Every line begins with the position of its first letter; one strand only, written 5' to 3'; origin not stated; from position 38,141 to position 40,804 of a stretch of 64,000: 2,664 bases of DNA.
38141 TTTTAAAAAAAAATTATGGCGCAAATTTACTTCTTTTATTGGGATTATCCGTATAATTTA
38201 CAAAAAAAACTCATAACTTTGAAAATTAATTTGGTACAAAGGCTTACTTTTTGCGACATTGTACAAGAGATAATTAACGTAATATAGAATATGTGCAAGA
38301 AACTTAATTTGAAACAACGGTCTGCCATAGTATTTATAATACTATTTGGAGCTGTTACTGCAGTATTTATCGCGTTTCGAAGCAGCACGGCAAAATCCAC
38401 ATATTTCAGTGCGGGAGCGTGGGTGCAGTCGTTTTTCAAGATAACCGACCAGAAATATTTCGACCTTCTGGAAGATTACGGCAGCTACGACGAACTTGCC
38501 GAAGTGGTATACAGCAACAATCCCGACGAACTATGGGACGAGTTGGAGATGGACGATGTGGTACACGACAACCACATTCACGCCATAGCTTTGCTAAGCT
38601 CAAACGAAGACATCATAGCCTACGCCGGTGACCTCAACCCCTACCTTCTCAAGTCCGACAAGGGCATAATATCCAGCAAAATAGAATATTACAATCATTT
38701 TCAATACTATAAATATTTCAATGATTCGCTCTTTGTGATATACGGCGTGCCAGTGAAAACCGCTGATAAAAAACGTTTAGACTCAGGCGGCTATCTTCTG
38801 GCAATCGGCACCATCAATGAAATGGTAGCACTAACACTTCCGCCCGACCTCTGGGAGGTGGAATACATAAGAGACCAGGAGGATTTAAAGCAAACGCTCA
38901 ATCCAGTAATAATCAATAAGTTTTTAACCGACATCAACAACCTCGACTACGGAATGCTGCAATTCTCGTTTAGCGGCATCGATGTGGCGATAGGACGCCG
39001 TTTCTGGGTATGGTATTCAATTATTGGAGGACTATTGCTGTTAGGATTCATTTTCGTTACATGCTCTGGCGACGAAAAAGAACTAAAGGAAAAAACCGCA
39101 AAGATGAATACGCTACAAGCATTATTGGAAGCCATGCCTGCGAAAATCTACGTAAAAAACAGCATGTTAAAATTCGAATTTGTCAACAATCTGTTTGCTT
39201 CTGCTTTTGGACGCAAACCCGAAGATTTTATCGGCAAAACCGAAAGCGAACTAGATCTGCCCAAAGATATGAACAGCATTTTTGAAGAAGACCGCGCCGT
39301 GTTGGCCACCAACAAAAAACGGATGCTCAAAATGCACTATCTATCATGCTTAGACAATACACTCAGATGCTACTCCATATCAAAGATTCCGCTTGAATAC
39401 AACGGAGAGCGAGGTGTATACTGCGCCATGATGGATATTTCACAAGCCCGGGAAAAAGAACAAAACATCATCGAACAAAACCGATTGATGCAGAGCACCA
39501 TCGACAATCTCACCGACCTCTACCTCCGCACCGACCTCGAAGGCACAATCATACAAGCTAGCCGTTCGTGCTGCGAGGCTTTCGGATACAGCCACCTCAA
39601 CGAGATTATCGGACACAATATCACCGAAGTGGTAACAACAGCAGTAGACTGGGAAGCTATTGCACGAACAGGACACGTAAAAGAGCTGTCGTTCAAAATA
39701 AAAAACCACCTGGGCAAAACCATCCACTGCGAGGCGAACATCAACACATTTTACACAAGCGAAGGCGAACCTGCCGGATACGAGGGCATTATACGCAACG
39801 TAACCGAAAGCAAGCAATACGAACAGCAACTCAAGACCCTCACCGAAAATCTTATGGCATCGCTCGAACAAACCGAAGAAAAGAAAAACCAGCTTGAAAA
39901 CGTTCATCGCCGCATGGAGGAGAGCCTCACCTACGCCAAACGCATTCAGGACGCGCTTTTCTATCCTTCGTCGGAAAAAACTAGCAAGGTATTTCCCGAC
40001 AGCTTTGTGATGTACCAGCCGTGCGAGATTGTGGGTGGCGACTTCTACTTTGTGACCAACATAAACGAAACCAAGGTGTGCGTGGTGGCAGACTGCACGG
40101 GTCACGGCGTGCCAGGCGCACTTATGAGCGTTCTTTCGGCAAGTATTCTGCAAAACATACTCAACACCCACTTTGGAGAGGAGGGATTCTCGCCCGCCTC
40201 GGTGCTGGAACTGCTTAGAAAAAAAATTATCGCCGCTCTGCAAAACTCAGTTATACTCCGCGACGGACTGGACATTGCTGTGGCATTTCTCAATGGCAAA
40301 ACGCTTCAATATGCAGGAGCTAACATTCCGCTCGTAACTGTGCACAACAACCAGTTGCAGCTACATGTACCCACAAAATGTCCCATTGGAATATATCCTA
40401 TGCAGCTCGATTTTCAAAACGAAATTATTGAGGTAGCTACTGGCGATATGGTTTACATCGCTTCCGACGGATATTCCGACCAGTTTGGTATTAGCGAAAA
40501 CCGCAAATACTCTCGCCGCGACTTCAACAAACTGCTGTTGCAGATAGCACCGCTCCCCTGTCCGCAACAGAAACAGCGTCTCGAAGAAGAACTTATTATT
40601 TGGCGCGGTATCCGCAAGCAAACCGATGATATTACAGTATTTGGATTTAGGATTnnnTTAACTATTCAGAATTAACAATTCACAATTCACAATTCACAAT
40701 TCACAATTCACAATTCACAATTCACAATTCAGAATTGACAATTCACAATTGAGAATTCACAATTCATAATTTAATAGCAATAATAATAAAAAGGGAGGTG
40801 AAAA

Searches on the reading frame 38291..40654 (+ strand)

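Call 65: search_protein_families(library=pfam, proteins=[window:38291-40654:+], max_evalue=0.0001)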
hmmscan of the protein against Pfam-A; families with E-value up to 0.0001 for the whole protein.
window:38291-40654:+ (788 aa): 5 families
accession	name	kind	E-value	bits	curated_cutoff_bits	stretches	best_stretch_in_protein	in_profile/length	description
PF07228.17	SpoIIE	-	1.1e-17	65.1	25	1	597-787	7-190/192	Stage II sporulation protein E (SpoIIE)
PF08448.16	PAS_4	-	4.9e-15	56.2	23.1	1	279-388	1-110/110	PAS fold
PF13426.13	PAS_9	-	8.4e-14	52.1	27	1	414-506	7-103/103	PAS domain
PF00989.32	PAS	-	5.1e-13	49.5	22.6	1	399-502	2-111/113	PAS fold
PF13188.13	PAS_8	-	5.9e-07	29.6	21.8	0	401-449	4-52/65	PAS domain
